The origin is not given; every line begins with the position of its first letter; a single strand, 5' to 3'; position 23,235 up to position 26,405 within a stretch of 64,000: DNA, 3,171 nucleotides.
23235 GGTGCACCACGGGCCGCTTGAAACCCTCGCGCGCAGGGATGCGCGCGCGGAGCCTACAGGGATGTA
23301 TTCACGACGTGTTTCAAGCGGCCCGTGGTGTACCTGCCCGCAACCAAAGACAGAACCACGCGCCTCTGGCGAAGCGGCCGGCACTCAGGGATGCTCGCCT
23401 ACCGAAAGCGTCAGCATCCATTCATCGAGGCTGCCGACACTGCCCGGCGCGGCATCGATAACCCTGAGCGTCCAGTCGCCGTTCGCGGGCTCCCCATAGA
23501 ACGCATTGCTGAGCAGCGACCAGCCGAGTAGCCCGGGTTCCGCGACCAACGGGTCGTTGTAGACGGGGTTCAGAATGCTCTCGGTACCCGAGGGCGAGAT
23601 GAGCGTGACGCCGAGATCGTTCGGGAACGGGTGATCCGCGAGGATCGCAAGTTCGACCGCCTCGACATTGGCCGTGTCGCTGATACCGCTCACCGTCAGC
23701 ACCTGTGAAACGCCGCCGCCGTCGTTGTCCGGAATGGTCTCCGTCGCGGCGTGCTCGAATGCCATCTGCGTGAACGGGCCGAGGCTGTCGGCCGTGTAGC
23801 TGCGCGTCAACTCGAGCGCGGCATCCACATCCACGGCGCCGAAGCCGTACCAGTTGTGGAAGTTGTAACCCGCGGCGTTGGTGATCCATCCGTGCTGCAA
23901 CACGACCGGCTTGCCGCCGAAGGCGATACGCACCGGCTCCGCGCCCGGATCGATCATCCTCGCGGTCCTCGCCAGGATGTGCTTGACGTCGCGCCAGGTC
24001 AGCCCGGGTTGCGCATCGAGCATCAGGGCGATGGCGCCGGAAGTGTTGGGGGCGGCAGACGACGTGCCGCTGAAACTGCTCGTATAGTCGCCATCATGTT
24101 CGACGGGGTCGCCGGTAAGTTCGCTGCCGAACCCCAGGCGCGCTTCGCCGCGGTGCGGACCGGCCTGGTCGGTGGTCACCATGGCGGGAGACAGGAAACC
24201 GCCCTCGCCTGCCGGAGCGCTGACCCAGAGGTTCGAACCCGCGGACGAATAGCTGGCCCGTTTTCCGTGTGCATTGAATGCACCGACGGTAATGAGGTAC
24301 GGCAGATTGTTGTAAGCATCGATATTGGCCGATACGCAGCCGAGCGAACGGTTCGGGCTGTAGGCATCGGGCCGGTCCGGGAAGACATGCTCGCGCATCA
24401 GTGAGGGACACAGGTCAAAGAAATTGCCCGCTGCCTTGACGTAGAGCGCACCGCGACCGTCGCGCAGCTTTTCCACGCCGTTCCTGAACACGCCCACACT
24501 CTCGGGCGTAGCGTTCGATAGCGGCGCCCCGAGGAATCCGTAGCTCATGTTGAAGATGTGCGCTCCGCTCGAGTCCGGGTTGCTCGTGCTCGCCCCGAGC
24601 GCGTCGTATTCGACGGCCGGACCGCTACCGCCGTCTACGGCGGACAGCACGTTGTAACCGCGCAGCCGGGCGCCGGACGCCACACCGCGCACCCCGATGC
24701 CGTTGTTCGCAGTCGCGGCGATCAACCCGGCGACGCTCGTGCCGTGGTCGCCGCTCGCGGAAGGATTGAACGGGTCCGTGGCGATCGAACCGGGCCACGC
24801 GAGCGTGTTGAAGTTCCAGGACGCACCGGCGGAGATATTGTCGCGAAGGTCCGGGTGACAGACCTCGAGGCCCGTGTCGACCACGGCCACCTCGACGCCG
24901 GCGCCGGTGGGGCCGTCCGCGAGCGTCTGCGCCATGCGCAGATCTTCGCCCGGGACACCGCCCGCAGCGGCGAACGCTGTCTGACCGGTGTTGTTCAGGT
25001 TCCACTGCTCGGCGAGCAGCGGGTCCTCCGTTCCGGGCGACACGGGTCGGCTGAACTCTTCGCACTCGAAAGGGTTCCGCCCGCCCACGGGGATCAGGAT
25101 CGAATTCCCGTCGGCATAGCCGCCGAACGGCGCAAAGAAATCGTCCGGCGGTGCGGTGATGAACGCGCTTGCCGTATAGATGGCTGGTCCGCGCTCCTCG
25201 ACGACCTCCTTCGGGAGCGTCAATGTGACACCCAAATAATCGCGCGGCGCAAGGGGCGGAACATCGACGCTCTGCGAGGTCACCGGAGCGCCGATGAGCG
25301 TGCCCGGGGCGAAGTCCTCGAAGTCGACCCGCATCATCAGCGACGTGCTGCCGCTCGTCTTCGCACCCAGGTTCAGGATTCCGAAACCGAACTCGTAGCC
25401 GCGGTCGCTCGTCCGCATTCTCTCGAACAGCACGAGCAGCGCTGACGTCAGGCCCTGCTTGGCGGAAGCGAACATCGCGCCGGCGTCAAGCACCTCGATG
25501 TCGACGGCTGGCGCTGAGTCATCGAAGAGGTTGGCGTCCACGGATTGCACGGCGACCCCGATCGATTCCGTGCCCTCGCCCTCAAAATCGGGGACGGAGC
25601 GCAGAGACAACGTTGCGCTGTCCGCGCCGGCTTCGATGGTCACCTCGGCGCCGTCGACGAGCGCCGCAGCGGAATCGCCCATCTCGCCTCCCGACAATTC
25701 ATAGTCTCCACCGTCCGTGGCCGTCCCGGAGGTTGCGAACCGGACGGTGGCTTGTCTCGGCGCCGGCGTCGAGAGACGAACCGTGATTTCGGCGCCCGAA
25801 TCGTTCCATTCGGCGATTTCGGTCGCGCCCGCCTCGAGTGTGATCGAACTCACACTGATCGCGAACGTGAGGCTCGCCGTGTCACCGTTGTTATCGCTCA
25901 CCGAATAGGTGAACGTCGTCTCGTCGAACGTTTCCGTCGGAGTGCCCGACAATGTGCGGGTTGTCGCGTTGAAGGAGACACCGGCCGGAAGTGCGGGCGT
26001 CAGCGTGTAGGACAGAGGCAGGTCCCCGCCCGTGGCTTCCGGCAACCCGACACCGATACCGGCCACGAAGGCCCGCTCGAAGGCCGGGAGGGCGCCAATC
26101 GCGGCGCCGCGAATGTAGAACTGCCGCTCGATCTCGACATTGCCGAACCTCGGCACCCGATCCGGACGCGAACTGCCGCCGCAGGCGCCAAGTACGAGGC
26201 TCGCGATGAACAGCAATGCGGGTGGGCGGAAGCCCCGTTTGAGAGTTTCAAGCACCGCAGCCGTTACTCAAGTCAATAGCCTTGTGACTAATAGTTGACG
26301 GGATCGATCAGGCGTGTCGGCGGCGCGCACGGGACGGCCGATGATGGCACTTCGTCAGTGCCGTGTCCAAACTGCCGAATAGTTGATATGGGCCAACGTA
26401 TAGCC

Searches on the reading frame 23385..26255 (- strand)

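Call 5: search_protein_families(library=pfam, proteins=[window:23385-26255:-], max_evalue=0.01)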
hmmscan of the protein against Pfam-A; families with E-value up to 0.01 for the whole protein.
window:23385-26255:- (956 aa): 4 families
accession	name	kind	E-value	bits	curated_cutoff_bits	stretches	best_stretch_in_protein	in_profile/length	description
PF00082.27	Peptidase_S8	-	5e-41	141.3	21.8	1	451-806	1-288/288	Subtilase family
PF01483.27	P_proprotein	-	1.9e-16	60.4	21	1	864-950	1-86/86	Proprotein convertase P-domain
PF05345.18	He_PIG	-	5.1e-10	40.1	24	1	75-136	33-96/96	Putative Ig domain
PF17963.7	Big_9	-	0.00039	21.7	23.6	1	80-133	34-88/89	Bacterial Ig domain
